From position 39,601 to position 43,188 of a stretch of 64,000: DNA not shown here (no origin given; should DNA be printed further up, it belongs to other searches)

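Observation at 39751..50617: Triplicated giant surface-protein module: two tandem paralogs, the second an in-frame head-to-tail fusion of two units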

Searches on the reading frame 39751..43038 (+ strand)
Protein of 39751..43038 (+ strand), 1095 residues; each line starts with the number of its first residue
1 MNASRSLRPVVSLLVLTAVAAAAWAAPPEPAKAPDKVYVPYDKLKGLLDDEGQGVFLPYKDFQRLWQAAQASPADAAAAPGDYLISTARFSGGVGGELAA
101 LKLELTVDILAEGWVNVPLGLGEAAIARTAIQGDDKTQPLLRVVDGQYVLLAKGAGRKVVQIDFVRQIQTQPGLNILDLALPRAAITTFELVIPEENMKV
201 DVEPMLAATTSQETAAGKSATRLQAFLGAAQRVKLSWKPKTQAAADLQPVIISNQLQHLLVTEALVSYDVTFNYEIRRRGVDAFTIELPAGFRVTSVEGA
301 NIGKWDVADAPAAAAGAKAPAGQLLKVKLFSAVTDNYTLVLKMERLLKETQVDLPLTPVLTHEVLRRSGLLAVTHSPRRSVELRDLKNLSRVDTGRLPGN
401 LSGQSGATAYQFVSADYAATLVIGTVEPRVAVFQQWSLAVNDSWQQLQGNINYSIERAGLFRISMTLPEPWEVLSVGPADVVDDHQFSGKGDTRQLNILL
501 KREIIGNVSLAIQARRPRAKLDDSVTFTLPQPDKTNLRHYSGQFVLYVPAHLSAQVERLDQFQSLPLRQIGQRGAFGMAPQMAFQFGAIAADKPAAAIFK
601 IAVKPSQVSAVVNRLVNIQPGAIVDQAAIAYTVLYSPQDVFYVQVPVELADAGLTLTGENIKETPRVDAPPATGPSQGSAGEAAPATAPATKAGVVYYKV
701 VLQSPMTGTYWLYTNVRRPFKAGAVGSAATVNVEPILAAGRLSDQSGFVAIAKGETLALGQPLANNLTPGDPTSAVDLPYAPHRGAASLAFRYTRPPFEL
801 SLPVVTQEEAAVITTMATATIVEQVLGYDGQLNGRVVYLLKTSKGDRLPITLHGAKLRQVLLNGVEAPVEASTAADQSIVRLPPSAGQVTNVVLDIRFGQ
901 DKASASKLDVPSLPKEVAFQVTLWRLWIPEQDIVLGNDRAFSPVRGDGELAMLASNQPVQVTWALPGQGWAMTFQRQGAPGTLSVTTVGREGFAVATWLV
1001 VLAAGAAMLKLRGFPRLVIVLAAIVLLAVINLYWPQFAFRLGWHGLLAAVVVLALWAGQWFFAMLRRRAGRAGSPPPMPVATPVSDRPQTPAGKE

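Call 6: search_protein_families(library=pfam, proteins=[window:39751-43038:+], max_evalue=1)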
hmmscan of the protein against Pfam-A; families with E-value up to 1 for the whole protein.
window:39751-43038:+ (1095 aa): 0 families
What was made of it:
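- On M1 aminopeptidase: No Peptidase_M1 hit (call 6).
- On Alpha-2-macroglobulin / thioester proteins: No Pfam hit (call 6).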

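Call 7: search_protein_families(library=ncbifam, proteins=[window:39751-43038:+], max_evalue=1)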
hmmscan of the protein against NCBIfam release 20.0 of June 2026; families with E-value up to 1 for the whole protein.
window:39751-43038:+ (1095 aa): 0 families
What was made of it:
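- Tried and rejected: Pfam and NCBIfam on A and BC gave nothing real (calls 6, 7).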

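Call 18: find_homologous_proteins(query=window:39751-43038:+)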
Query window:39751-43038:+ (1095 aa): 207 proteins with E <= 0.001 among 8000 candidates; the best 120 are listed.
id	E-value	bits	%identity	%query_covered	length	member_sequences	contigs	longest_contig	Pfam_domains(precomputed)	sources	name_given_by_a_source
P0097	0.0e+0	2407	100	100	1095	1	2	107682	-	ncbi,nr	ncbi:MAG: hypothetical protein LLG01_10450 [Planctomycetaceae bacterium]|nr:hypothetical protein [Pl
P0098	0.0e+0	2168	90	100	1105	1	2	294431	-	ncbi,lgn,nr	ncbi:MAG: hypothetical protein ABFD92_01040 [Planctomycetaceae bacterium]|nr:hypothetical protein [P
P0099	0.0e+0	1529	67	95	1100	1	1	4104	-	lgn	-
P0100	0.0e+0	1289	57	97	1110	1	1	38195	-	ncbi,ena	-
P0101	0.0e+0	1289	58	95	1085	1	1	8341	-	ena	-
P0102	0.0e+0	1282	58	97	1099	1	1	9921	-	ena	-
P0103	0.0e+0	1258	55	98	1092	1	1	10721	-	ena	-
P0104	0.0e+0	1251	56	94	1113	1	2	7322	-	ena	-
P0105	0.0e+0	1228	56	96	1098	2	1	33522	-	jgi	-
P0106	0.0e+0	1227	55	98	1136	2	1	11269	-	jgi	-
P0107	0.0e+0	1215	52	99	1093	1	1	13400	-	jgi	-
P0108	0.0e+0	1209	55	95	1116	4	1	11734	-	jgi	jgi:hypothetical protein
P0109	0.0e+0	1202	54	100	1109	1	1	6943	-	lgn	-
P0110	0.0e+0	1202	55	95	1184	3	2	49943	-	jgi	jgi:hypothetical protein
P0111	0.0e+0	1202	54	98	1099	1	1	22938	-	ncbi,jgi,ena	-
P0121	0.0e+0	1193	53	99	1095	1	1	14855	-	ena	-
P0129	0.0e+0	1180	55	95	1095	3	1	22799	-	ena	-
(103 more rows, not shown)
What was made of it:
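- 39751..43038 (+): Gene A: unit A, 1095 aa. Identical to MAG protein LLG01_10450, annotated 'hypothetical' (call 18).
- Unit A is about 50% identical across Phycisphaerae (call 18).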

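Call 21: search_solved_structures(query=A1, max_evalue=10)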
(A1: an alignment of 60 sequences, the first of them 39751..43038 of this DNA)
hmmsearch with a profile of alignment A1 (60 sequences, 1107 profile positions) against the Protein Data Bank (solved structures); distinct sequences matched with E-value up to 10: 0.
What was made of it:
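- On Ribophorin I / OST1 (PF04597): No PDB sequence hit with the A1 profile at E <= 10 (call 21).
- Tried and rejected: The A1 profile against PDB sequences gave nothing at E <= 10 (call 21).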

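Call 28: predict_structure(alignment_id=A1)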
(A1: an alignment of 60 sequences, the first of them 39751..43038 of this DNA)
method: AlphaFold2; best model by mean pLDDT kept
length: 1095 residues; sequences in the alignment: 60
mean_pLDDT: 82.3   pTM: 0.49
mean pLDDT of the five models: 82.3, 80.9, 79.3, 77.6, 77.2
residues with pLDDT >= 90: 428; 70-90: 497; 50-70: 74; < 50: 96
segments of 3 or more residues with pLDDT < 50: 1-5, 23-41, 50-54, 70-79, 241-247, 674-691, 809-812, 1072-1095
pLDDT, mean of each block of 10 residues (from residue 1): 47 66 45 38 51 49 55 41 87 88 91 85 82 74 83 86 89 84 87 86 82 84 88 83 47 91 92 86 90 91 88 59 87 90 91 89 85 90 91 90 89 86 89 95 94 90 93 94 94 93 92 94 91 89 93 92 90 76 90 88 87 93 94 90 92 92 89 49 41 81 92 94 81 90 90 86 92 90 91 89 75 73 91 93 82 90 89 86 76 93 89 87 93 88 86 86 87 90 90 90 85 76 84 85 87 83 70 39 33 34
secondary structure, 60 per line:
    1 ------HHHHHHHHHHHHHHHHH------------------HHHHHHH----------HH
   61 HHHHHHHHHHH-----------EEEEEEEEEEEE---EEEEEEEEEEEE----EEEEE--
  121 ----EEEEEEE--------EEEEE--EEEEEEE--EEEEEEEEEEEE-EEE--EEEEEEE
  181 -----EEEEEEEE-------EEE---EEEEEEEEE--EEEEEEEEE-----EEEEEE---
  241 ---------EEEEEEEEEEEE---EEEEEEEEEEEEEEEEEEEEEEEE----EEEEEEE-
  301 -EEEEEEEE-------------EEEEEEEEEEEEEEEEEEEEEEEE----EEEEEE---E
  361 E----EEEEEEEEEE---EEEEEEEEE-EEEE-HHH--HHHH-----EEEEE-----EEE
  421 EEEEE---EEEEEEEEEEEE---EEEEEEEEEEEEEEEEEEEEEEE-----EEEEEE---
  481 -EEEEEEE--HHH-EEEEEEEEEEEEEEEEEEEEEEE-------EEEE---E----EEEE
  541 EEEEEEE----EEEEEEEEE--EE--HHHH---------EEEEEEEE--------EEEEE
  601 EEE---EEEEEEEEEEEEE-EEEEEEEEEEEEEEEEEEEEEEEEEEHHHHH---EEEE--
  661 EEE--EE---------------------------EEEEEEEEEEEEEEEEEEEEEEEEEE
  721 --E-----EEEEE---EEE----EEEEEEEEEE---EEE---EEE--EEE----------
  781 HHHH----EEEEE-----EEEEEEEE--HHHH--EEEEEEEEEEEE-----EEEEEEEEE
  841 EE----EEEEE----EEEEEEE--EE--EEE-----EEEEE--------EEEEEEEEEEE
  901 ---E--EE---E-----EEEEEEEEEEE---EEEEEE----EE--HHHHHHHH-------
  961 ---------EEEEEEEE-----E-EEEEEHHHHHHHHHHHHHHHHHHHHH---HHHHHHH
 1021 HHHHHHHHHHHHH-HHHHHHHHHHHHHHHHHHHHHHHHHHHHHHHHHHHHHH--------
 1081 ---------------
elements in order (helices of 4 or more, strands of 3 or more residues): H7-23 H42-48 H59-71 E83-94 E98-109 E114-118 E125-131 E140-144 E147-153 E156-167 E169-171 E174-180 E186-193 E201-203 E207-215 E218-226 E232-237 E250-261 E265-288 E293-299 E302-309 E323-346 E351-356 E366-375 E379-387 E389-392 H399-402 E408-412 E418-425 E429-440 E444-466 E472-477 E482-488 E495-517 E525-528 E537-547 E552-560 H567-570 E580-587 E596-603 E607-619 E621-646 H647-651 E655-658 E661-663 E695-720 E729-733 E737-739 E744-753 E757-759 E763-765 E768-770 H781-784 E789-793 E799-806 H809-812 E815-826 E832-842 E847-851 E856-862 E869-871 E877-881 E890-900 E918-928 E932-937 H946-953 E970-977 E985-989 H990-1010 H1014-1033 H1035-1072
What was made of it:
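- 39751..43038 (+): AlphaFold2 pLDDT 82 (call 28).
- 42724..42945 (+): Unit A membrane anchor: three TM helices (residues 992-1065), then a cytoplasmic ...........P-rich tail to the stop. Helices 990-1010, 1014-1033 and 1035-1072 in the model (call 28).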

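Call 30: search_protein_representatives(alignment_id=A1)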
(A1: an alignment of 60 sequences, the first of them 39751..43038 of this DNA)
Query: 60 sequences, 1107 profile positions. Proteins with E-value up to 0.001 (for the whole library): 5302; up to 1e-10: 3531; up to 1e-30: 1383. The best 150 are listed.
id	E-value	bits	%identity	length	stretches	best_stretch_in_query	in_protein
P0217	0.0e+00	1576.4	-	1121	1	8-1083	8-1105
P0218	0.0e+00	1360.1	-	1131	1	11-1100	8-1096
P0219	0.0e+00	1351.5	-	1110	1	4-1082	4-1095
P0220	0.0e+00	1321.3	-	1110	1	27-1101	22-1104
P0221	0.0e+00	1312.9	-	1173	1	8-1088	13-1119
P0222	0.0e+00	1277.4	-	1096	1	12-1061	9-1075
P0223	0.0e+00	1184.4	-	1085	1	17-1097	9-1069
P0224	0.0e+00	1093.8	-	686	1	1-663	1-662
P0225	5.0e-285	964.8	-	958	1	221-1061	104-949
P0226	8.7e-275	930.9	-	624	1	330-923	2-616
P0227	3.6e-259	879.1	-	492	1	18-514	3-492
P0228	1.9e-256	870.1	-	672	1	467-1095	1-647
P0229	2.0e-229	780.7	-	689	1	481-1092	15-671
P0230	8.8e-227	771.9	-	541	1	585-1091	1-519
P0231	8.7e-217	738.8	-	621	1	478-1074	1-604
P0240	2.1e-142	492.5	-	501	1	651-1072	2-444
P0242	2.2e-135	469.3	-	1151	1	26-1095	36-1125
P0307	7.8e-105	368.1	-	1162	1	30-1072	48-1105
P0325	1.1e-102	361.0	-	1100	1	25-1088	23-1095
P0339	4.6e-101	355.6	-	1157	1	39-1065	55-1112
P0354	1.8e-98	347.0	-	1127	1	24-1095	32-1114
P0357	3.7e-98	346.0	-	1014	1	23-672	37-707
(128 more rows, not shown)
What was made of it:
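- Checked: A profile of unit A finds the second half of BC-type proteins at E about 1e-100 (call 30).
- The unit A profile hits the C half of BC-type proteins (call 30). The profile search found 5302 cluster representatives at E <= 1e-3 (call 30).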

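Call 31: fold_search(model_id=the predicted structure, library=pdb)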
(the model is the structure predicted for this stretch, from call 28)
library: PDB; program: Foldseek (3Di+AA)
matches with E <= 10: 908; with E <= 0.001: 70
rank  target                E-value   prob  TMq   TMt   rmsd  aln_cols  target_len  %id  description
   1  8b6l_O                3.3e-09  1.00  0.14  0.21  12.2       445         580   11  Subtomogram average of the human Sec61-TRAP-OSTA-translocon (released 2022-12-07)
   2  6s7o_E                5.8e-09  1.00  0.14  0.22  12.6       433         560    9  Cryo-EM structure of human oligosaccharyltransferase complex OST-A (released 2019-12-18)
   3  6s7t_E                8.9e-09  1.00  0.15  0.28  11.9       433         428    9  Cryo-EM structure of human oligosaccharyltransferase complex OST-B (released 2019-12-18)
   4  8agb_E                1.5e-08  1.00  0.13  0.30  18.7       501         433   10  Structure of yeast oligosaccharylransferase complex with lipid-linked oligosaccharide bound (released 2022-12-07)
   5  6c26_1                2.2e-08  1.00  0.13  0.29  19.0       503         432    9  The Cryo-EM structure of a eukaryotic oligosaccharyl transferase complex (released 2018-01-31)
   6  8pn9_E                2.5e-08  1.00  0.15  0.23  12.3       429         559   10  Structure of human oligosaccharyltransferase OST-A complex bound to NGI-1 (released 2024-05-08)
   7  7oci_A                3.1e-08  1.00  0.13  0.29  18.2       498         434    9  Cryo-EM structure of yeast Ost6p containing oligosaccharyltransferase complex (released 2022-02-16)
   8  6ezn_A                3.4e-08  1.00  0.13  0.30  18.7       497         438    9  Cryo-EM structure of the yeast oligosaccharyltransferase (OST) complex (released 2018-01-17)
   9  8t2v_A                1.2e-07  1.00  0.13  0.15  30.7       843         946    8  Cryo-EM Structures of Full-length Integrin alphaIIbbeta3 in Native Lipids (released 2023-07-26)
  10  4nen_A                4.5e-07  1.00  0.13  0.13  31.9       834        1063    9  An internal ligand-bound, metastable state of a leukocyte integrin, aXb2 (released 2014-01-15)
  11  4neh_A                5.2e-07  1.00  0.13  0.13  27.8       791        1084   10  An internal ligand-bound, metastable state of a leukocyte integrin, aXb2 (released 2014-01-15)
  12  4mmx_A                1.1e-06  1.00  0.15  0.17  29.1       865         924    9  Integrin AlphaVBeta3 ectodomain bound to the tenth domain of Fibronectin (released 2014-03-26)
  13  6avu_A                2.1e-06  1.00  0.15  0.17  21.6       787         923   10  Human alpha-V beta-3 Integrin (open conformation) in complex with the therapeutic antibody LM609 (released 2017-11-01)
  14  6avq_A                2.4e-06  1.00  0.14  0.16  27.9       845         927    9  The Therapeutic Antibody LM609 Selectively Inhibits Ligand Binding to Human alpha-V beta-3 Integrin via Steric Hindran (released 2017-11-01)
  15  8xen_A                2.5e-06  1.00  0.15  0.17  28.0       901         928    8  Cryo-EM structure of integrin ITGAV/ITGB3 complex, conformation 4 (released 2024-12-18)
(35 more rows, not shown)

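Call 40: find_related_loci(query=A1, collection=genome_contigs, flank=9000)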
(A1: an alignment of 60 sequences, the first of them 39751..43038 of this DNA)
Query A1 (1095 aa) in genome_contigs; peptide patterns used: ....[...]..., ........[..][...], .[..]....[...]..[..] (x = any residue, [..] = any of these).
119 stretches matched a pattern; 71 encode a relative of the query (tblastn E <= 1e-3); 63 distinct loci.
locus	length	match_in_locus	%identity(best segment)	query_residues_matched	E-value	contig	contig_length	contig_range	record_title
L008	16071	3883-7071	66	10-1068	0e+0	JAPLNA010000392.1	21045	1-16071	MAG: Planctomycetota bacterium isolate LacPavin_0419_WC90_MAG_66_8 LacPavin_0419_WC90_scaffold_114723, whole genome shot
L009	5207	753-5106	54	14-1065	0e+0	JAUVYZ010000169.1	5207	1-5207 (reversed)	MAG: Phycisphaerae bacterium isolate CSMAG_1255 CSMAG_1255_k141_633808_length_5207_cov_7.0000, whole genome shotgun sequ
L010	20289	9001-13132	54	19-1067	0e+0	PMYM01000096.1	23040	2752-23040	MAG: Phycisphaerales bacterium isolate fen_1344 73.20110800_E2D.65_contig_14422, whole genome shotgun sequence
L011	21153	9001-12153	54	36-1091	0e+0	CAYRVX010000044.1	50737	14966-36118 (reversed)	MAG TPA_asm: uncultured Planctomycetaceae bacterium isolate SRP068000_co1_610 genome assembly, contig: NODE_568_length_5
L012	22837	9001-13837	53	34-1074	0e+0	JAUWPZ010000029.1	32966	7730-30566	MAG: Sedimentisphaerales bacterium isolate CSMAG_2489 CSMAG_2489_k141_600212_length_32966_cov_14.6227, whole genome shot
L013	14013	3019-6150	51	12-1065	0e+0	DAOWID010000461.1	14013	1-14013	MAG TPA_asm: Planctomycetota bacterium isolate CSMAG_2034 CSMAG_2034_k141_352830_length_14013_cov_12.0000, whole genome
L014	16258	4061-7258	54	10-1077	0e+0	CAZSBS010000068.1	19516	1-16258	MAG TPA_asm: uncultured Planctomycetaceae bacterium isolate SRP178699_co1_604 genome assembly, contig: NODE_3382_length_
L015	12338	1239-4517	51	1-1091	0e+0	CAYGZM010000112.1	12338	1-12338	MAG TPA_asm: uncultured Pirellulales bacterium isolate ERP119294_co1_448 genome assembly, contig: NODE_6896_length_12338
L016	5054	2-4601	54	26-1092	0e+0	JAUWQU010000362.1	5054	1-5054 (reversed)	MAG: Phycisphaerae bacterium isolate CSMAG_2510 CSMAG_2510_k141_758787_length_5054_cov_6.0000, whole genome shotgun sequ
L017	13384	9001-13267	52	1-1065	0e+0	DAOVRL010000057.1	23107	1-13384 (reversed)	MAG TPA_asm: Sedimentisphaerales bacterium isolate CSMAG_1600 CSMAG_1600_k141_2546343_length_23107_cov_39.0934, whole ge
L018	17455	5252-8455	51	14-1095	0e+0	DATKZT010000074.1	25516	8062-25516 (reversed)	MAG TPA_asm: Sedimentisphaerales bacterium isolate SMAG_U14252 k141_872671, whole genome shotgun sequence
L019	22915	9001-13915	51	1-1074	0e+0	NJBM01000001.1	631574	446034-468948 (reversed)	MAG: Planctomycetes bacterium B3_Pla 4, whole genome shotgun sequence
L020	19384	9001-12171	51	1-1065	0e+0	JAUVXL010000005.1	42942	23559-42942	MAG: Sedimentisphaerales bacterium isolate CSMAG_1215 CSMAG_1215_k141_884434_length_42942_cov_9.0000, whole genome shotg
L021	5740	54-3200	53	9-1062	0e+0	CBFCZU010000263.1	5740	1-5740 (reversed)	MAG TPA_asm: uncultured Planctomycetales bacterium isolate SRR26215681_concoct_196 genome assembly, contig: ERZ25073475.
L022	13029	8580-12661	52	13-1065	0e+0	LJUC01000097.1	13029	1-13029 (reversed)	MAG: Phycisphaerae bacterium SM23_30 WORSMTZ_10972, whole genome shotgun sequence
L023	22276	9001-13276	52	10-1065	0e+0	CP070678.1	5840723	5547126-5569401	MAG: Phycisphaerales bacterium isolate bin7 chromosome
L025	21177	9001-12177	50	1-1065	0e+0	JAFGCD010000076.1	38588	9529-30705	MAG: Sedimentisphaerales bacterium isolate Zod_Metabat.1083 k87_7982733, whole genome shotgun sequence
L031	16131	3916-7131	48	16-1065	0e+0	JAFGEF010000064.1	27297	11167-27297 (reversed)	MAG: Sedimentisphaerales bacterium isolate Zod_Metabat.1213 k87_5529847, whole genome shotgun sequence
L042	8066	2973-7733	48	20-1065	0e+0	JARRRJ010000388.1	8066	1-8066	MAG: Sedimentisphaerales bacterium isolate Spart_225_MAG scaffold_32084, whole genome shotgun sequence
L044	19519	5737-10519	54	4-1072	0e+0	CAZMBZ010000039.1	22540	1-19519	MAG TPA_asm: uncultured Planctomycetaceae bacterium isolate binchicken_co181_571 genome assembly, contig: NODE_3449_leng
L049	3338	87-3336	55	16-1065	0e+0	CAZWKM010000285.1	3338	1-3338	MAG TPA_asm: uncultured Pirellulales bacterium isolate SRP068000_co2_152 genome assembly, contig: NODE_50709_length_3338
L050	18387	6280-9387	52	34-1065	0e+0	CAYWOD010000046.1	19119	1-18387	MAG TPA_asm: uncultured Pirellulales bacterium isolate SRP068000_co1_578 genome assembly, contig: NODE_4058_length_19119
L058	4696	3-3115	47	34-1065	8e-123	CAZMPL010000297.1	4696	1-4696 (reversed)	MAG TPA_asm: uncultured Pirellulales bacterium isolate SRP192927_co7_699 genome assembly, contig: NODE_44819_length_4696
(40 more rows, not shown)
